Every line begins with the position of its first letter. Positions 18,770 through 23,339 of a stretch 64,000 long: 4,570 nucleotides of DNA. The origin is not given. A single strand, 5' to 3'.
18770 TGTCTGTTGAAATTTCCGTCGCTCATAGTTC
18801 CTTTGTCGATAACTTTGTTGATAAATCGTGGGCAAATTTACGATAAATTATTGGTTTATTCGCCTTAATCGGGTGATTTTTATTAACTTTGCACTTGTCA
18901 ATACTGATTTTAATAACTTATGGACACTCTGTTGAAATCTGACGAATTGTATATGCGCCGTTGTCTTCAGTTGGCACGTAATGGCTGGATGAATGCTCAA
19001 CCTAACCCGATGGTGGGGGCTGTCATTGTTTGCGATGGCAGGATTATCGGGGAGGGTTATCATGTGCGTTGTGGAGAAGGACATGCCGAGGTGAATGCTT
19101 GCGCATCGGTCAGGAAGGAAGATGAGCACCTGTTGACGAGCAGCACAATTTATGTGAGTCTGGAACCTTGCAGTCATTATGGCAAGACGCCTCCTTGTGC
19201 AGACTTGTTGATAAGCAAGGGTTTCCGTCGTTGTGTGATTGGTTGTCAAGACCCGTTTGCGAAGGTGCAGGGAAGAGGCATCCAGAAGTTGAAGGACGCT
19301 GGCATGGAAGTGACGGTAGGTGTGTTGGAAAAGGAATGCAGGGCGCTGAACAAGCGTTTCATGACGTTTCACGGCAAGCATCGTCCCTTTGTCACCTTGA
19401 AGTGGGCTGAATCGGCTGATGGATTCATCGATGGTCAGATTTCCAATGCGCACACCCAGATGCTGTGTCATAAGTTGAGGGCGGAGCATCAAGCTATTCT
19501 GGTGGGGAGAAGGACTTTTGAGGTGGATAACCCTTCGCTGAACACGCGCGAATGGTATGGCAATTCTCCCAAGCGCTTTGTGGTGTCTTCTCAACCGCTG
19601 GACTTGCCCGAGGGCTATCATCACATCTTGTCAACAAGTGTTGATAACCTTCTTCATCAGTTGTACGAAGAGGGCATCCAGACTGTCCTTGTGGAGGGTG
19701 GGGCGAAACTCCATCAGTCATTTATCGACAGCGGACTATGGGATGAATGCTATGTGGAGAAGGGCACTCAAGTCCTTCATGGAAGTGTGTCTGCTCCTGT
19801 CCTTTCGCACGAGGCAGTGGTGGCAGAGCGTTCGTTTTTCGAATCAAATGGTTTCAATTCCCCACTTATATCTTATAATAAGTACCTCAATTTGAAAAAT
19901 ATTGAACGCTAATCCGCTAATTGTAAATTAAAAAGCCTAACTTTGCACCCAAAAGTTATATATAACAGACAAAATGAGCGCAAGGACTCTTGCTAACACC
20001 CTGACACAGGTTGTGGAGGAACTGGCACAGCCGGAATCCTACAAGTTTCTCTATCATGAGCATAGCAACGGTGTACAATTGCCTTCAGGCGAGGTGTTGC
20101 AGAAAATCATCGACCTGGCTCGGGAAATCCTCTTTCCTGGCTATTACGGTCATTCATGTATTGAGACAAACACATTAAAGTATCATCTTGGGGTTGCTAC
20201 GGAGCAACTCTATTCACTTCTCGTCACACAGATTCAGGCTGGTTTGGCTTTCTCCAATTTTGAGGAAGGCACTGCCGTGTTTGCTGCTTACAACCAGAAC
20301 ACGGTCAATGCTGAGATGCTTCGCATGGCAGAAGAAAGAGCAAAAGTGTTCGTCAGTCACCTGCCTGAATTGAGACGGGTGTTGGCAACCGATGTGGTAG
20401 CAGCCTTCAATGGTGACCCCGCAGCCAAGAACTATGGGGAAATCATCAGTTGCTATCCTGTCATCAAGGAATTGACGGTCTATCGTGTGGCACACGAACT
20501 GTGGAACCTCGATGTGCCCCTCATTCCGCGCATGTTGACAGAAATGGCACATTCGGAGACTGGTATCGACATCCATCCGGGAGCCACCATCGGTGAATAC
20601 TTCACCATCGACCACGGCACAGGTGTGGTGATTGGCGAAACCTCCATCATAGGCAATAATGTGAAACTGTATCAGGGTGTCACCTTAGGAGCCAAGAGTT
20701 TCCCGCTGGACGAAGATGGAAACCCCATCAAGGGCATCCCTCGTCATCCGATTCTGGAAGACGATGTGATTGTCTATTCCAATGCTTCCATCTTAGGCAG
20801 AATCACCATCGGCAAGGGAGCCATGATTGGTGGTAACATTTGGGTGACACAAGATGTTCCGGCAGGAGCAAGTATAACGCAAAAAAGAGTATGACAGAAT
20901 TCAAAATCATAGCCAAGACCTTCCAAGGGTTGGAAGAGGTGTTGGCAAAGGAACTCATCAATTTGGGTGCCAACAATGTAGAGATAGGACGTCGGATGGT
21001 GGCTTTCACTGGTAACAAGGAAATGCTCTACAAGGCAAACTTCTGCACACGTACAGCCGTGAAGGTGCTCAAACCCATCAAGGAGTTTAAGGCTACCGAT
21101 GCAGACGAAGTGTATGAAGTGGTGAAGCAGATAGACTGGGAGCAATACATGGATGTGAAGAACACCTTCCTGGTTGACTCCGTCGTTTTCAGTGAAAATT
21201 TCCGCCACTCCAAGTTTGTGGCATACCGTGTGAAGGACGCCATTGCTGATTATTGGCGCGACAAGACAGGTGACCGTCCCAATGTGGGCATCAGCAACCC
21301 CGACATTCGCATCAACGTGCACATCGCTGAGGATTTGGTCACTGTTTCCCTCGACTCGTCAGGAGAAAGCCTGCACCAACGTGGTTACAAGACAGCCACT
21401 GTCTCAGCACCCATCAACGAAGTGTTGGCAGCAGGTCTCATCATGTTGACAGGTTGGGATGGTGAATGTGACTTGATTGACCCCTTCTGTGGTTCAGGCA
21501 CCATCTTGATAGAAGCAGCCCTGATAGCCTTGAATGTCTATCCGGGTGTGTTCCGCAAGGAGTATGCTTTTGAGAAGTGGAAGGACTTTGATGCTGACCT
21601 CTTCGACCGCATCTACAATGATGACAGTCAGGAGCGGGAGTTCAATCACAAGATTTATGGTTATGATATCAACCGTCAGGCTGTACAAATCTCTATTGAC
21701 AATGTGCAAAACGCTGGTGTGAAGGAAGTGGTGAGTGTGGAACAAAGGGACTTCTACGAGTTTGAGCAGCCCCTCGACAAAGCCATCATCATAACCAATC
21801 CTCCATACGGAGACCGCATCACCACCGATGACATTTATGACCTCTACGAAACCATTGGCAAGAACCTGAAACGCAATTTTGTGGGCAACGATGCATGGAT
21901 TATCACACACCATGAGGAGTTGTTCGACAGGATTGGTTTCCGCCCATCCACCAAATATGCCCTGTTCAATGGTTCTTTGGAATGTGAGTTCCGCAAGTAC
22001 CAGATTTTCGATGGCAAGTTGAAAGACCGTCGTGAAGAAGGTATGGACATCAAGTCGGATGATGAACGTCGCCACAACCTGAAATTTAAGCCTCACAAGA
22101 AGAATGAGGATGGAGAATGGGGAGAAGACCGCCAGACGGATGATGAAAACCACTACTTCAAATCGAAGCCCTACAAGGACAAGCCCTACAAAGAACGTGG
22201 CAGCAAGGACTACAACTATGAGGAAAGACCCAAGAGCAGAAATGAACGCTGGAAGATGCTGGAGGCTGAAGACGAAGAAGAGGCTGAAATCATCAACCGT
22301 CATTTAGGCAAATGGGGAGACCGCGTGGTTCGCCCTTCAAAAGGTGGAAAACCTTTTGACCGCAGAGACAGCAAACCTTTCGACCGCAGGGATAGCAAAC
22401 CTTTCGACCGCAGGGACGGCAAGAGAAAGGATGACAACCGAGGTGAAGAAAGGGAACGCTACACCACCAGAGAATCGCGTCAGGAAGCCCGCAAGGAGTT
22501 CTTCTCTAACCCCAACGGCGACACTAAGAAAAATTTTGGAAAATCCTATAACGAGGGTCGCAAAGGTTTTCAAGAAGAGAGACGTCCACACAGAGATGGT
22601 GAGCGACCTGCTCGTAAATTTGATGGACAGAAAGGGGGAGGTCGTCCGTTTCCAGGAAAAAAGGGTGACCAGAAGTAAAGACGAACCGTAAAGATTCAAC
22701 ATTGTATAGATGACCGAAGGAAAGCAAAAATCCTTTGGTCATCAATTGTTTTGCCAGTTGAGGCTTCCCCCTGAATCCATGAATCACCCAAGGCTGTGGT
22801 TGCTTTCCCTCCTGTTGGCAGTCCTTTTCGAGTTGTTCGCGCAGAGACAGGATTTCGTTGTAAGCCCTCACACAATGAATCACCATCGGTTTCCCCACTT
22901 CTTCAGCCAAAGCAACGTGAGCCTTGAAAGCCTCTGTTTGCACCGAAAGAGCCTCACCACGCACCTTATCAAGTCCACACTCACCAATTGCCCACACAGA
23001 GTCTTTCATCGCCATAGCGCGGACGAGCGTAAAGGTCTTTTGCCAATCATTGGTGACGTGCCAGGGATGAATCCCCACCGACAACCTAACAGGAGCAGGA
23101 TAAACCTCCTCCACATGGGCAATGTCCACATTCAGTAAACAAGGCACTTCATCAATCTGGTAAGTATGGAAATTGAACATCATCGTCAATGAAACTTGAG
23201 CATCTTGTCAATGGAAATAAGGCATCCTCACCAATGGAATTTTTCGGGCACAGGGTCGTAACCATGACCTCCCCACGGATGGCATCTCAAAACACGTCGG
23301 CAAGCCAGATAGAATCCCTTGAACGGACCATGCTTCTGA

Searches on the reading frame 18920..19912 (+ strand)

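Call 73: search_protein_families(library=pfam, proteins=[window:18920-19912:+], max_evalue=0.001)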
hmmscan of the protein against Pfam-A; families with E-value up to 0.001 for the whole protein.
window:18920-19912:+ (330 aa): 4 families
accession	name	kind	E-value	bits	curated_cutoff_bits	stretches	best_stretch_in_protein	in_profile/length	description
PF01872.23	RibD_C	-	3e-23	83.1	24.1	1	156-277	1-156/197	RibD C-terminal domain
PF00383.29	dCMP_cyt_deam_1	-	1.4e-18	67.1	25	1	6-109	2-102/102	Cytidine and deoxycytidylate deaminase zinc-binding region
PF14437.12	MafB19-deam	-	2.4e-10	40.9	27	1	8-148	3-138/142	MafB19-like deaminase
PF18785.7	Inv-AAD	-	0.00028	21.2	26.5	1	39-137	9-121/129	Invertebrate-AID/APOBEC-deaminase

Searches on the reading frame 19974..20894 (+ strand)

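Call 73: search_protein_families(library=pfam, proteins=[window:19974-20894:+], max_evalue=0.001)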
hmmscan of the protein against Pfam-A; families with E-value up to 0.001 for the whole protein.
window:19974-20894:+ (306 aa): 1 family
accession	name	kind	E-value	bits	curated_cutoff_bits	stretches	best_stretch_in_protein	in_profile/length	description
PF00132.30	Hexapep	-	7.4e-10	38.5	27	1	258-288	1-31/36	Bacterial transferase hexapeptide (six repeats)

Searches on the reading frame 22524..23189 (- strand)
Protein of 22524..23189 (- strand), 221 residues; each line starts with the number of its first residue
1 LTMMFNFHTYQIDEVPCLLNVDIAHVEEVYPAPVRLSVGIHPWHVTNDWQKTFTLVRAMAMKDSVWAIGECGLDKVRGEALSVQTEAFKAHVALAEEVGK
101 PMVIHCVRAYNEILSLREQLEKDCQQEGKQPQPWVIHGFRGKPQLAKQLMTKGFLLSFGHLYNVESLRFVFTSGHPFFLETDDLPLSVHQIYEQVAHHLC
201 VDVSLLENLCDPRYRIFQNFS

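Call 73: search_protein_families(library=pfam, proteins=[window:22524-23189:-], max_evalue=0.001)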
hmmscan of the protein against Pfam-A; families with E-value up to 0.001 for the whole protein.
window:22524-23189:- (221 aa): 1 family
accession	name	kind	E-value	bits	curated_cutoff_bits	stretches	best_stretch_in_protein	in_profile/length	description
PF01026.27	TatD_DNase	-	1e-26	94.3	27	1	25-168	46-187/253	TatD related DNase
